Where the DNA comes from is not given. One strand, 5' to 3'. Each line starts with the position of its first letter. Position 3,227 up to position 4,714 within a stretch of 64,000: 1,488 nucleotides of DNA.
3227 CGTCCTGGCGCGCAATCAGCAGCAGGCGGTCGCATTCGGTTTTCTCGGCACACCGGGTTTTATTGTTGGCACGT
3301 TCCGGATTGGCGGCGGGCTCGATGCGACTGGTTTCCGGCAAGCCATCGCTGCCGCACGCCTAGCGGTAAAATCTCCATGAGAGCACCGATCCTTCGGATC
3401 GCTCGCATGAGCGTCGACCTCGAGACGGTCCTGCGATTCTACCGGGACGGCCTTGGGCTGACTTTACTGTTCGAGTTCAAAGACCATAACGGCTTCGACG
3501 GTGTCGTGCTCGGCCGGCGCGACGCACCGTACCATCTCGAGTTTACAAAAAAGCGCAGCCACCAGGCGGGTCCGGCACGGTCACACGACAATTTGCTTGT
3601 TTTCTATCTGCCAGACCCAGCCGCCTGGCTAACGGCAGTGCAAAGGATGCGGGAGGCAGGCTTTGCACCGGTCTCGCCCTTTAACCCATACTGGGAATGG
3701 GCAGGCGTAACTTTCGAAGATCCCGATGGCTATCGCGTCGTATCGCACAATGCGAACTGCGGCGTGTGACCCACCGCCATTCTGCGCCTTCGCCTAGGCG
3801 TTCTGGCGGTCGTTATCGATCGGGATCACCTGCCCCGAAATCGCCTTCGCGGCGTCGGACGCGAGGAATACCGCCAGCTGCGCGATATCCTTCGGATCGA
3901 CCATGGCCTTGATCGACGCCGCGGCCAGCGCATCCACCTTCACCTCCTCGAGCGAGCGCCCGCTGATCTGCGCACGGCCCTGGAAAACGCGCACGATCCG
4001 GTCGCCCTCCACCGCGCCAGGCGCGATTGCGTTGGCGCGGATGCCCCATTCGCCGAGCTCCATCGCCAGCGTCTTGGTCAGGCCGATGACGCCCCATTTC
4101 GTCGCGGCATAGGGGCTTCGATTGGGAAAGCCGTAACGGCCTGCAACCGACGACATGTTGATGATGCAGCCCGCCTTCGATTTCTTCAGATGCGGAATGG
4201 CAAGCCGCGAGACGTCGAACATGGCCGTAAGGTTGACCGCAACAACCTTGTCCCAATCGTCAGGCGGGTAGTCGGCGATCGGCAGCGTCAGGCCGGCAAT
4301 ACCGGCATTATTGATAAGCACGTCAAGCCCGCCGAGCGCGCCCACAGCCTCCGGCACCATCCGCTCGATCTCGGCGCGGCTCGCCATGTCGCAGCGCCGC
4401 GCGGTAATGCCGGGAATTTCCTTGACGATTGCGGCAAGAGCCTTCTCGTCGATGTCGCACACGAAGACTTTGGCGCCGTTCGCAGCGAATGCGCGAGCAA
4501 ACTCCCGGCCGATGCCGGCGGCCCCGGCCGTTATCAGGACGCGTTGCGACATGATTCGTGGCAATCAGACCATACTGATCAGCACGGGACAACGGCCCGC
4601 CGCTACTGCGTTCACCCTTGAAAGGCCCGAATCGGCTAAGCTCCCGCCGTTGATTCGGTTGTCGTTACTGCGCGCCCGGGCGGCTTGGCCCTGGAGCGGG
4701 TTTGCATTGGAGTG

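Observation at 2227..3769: Candidate ribosome-arrest uORF (RGPP motif) controlling a DsbA-like/VOC operon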

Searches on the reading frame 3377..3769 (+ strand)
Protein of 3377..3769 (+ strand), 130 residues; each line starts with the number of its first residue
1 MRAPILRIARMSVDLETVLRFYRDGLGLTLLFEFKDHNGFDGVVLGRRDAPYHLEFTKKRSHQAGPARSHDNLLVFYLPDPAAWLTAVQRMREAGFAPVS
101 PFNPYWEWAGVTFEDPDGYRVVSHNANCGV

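Call 5: search_protein_families(library=pfam, proteins=[window:3377-3769:+], max_evalue=1)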
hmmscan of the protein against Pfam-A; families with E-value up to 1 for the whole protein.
window:3377-3769:+ (130 aa): 5 families
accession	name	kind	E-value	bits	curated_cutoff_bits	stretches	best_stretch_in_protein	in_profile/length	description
PF22659.2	YycE-like_C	-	8.4e-26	90.2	27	1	71-124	1-54/55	YycE-like C-terminal domain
PF22658.2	YycE-like_N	-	2.7e-22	78.8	27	1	6-57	1-52/52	YycE-like N-terminal domain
PF00903.31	Glyoxalase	-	6.5e-13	49.6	20.6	1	7-121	4-119/121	Glyoxalase/Bleomycin resistance protein/Dioxygenase superfamily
PF18029.7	Glyoxalase_6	-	0.002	19.2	23.6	1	13-119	7-101/106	Glyoxalase-like domain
PF12681.13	Glyoxalase_2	-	0.15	12.5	30.1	1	13-119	9-109/118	Glyoxalase-like domain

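Call 15: search_protein_families(library=ncbifam, proteins=[window:3377-3769:+], max_evalue=10)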
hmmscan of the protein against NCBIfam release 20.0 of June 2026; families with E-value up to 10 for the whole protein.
window:3377-3769:+ (130 aa): 1 family
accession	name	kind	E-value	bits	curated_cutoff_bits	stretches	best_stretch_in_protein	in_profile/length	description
NF050074.1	glyox_I_GloA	exception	0.058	13.6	165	1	13-62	10-60/121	lactoylglutathione lyase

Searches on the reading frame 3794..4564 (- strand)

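Call 5: search_protein_families(library=pfam, proteins=[window:3794-4564:-], max_evalue=1)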
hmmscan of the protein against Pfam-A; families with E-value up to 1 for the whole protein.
window:3794-4564:- (256 aa): 9 families
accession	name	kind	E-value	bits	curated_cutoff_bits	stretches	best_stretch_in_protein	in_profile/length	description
PF00106.31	adh_short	-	7.6e-58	195.6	26.6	1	8-188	2-185/195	short chain dehydrogenase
PF13561.12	adh_short_C2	-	1.9e-57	195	27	1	14-250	1-232/236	Enoyl-(Acyl carrier protein) reductase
PF08659.16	KR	-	1.8e-10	41.5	22.6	1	9-156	3-153/180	KR domain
PF23441.1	SDR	-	8.5e-07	29.1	27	1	52-209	62-217/258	SDR-like rossmann domain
PF08643.16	DUF1776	-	0.0018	18.2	25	1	95-180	107-194/294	Fungal family of unknown function (DUF1776)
PF02737.24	3HCDH_N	-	0.01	16.2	22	1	14-56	6-48/180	3-hydroxyacyl-CoA dehydrogenase, NAD binding domain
PF23717.1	DUF7159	-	0.018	15.1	27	1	25-82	104-161/206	Family of unknown function (DUF7159)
PF05368.20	NmrA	-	0.047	13.7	27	1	6-73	2-70/298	NmrA-like family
PF10397.14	ADSL_C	-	0.064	14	32.7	1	3-26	2-25/79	Adenylosuccinate lyase C-terminus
